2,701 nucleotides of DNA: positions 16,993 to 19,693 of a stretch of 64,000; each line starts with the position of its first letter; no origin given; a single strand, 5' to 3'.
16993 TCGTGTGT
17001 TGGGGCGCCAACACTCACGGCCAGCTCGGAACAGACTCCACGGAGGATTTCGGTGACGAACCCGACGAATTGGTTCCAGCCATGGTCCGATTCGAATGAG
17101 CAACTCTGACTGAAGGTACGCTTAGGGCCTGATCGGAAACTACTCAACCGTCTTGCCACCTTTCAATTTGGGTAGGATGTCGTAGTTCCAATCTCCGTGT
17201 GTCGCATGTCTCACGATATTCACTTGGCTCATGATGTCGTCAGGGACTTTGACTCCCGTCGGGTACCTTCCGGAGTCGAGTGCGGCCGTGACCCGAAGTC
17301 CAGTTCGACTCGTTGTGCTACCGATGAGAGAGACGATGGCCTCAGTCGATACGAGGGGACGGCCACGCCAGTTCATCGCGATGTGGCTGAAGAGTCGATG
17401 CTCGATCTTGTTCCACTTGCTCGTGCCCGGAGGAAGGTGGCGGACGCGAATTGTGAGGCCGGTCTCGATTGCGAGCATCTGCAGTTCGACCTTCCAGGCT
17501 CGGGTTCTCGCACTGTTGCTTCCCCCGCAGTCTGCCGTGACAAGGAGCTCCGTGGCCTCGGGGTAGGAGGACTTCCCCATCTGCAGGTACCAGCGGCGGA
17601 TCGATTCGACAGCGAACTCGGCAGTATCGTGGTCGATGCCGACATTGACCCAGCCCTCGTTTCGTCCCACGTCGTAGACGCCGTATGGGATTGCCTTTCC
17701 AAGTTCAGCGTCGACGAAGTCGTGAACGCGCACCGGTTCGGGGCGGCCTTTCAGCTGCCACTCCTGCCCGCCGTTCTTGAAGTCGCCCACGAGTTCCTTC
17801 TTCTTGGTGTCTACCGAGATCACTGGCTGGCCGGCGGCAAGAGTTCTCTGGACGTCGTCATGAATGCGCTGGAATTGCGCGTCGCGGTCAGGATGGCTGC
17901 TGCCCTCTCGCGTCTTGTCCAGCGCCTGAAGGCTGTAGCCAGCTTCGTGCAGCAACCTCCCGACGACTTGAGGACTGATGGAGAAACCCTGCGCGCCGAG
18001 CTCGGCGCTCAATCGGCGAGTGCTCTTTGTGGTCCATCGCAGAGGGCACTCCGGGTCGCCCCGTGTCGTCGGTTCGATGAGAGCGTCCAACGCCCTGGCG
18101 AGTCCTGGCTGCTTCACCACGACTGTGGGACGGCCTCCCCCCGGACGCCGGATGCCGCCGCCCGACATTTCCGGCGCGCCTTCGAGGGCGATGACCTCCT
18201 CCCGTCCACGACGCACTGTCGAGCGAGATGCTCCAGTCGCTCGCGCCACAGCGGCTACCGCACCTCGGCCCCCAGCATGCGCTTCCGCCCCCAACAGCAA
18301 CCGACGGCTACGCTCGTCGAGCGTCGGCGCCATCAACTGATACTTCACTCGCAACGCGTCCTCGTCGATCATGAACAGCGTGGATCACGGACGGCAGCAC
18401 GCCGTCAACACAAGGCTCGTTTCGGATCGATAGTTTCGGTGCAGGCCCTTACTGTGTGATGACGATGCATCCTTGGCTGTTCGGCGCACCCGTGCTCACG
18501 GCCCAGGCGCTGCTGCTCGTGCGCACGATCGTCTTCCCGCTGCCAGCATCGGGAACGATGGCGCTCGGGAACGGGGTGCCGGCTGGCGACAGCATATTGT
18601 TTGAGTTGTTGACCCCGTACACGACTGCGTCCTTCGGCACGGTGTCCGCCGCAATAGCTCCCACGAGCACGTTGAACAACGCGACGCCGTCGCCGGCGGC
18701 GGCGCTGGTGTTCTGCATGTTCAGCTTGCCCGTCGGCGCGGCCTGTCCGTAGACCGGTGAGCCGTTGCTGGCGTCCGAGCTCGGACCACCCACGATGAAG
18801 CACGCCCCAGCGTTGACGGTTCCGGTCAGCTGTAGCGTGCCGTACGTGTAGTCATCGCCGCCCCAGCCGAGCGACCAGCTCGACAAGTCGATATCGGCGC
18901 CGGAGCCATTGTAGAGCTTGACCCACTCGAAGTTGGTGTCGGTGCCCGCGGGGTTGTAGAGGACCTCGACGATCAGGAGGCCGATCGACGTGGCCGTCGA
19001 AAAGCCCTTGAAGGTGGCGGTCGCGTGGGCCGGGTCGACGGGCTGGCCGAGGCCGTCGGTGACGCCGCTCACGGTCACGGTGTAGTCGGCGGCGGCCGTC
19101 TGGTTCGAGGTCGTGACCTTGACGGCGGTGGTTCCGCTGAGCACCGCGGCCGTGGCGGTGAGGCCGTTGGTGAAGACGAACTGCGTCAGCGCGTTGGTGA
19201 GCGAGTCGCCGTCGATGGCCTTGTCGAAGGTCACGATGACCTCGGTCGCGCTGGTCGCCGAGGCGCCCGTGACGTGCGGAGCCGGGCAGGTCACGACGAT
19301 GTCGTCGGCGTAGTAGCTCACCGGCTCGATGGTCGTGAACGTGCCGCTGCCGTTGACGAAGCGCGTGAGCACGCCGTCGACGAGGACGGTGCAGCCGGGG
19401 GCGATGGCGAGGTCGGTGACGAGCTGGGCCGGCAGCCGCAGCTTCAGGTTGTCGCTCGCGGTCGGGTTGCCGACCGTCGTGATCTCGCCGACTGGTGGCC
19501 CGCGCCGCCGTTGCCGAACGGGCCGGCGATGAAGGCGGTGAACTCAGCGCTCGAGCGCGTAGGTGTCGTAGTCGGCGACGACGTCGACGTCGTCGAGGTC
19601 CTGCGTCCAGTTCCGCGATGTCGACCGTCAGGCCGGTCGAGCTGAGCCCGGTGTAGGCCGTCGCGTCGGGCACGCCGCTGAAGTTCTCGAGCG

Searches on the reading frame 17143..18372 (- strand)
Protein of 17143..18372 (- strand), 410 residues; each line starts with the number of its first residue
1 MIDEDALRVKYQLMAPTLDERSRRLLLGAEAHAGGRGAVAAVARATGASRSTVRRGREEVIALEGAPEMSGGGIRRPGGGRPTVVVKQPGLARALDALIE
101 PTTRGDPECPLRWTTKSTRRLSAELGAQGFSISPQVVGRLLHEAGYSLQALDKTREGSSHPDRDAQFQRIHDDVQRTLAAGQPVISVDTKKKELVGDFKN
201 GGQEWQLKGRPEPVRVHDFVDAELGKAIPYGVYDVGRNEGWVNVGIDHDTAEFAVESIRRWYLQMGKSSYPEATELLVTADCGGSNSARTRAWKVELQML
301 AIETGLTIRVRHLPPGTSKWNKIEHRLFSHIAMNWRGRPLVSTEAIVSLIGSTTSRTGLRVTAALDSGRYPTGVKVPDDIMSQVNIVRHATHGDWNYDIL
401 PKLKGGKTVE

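Call 13: search_protein_families(library=pfam, proteins=[window:17143-18372:-], max_evalue=0.01)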
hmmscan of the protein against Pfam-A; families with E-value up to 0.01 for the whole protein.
window:17143-18372:- (410 aa): 2 families
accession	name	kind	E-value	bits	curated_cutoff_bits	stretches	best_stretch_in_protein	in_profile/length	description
PF07592.17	DDE_Tnp_ISAZ013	-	2.1e-139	464.2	26.9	1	94-401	1-308/308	Rhodopirellula transposase DDE domain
PF13592.12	HTH_33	-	0.0046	17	25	0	129-149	19-39/60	Winged helix-turn helix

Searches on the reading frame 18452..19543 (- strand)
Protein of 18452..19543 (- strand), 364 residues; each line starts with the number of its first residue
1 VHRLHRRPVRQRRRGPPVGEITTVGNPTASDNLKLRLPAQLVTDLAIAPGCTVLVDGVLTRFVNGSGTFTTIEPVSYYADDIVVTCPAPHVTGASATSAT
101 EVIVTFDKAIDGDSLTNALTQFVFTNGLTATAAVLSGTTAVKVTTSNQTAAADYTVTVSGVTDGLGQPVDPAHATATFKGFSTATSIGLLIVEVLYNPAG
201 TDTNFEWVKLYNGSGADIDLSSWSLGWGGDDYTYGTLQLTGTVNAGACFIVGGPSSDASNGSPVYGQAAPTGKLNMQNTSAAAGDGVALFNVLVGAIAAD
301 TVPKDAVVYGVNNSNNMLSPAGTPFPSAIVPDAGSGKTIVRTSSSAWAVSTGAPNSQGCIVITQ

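Call 12: search_protein_families(library=pfam, proteins=[window:18452-19543:-], max_evalue=0.01)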
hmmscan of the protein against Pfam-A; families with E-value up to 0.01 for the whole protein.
window:18452-19543:- (364 aa): 1 family
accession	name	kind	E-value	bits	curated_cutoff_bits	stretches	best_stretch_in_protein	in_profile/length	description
PF00932.25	LTD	-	9.1e-11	42.5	34.3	1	186-291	5-96/109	Lamin Tail Domain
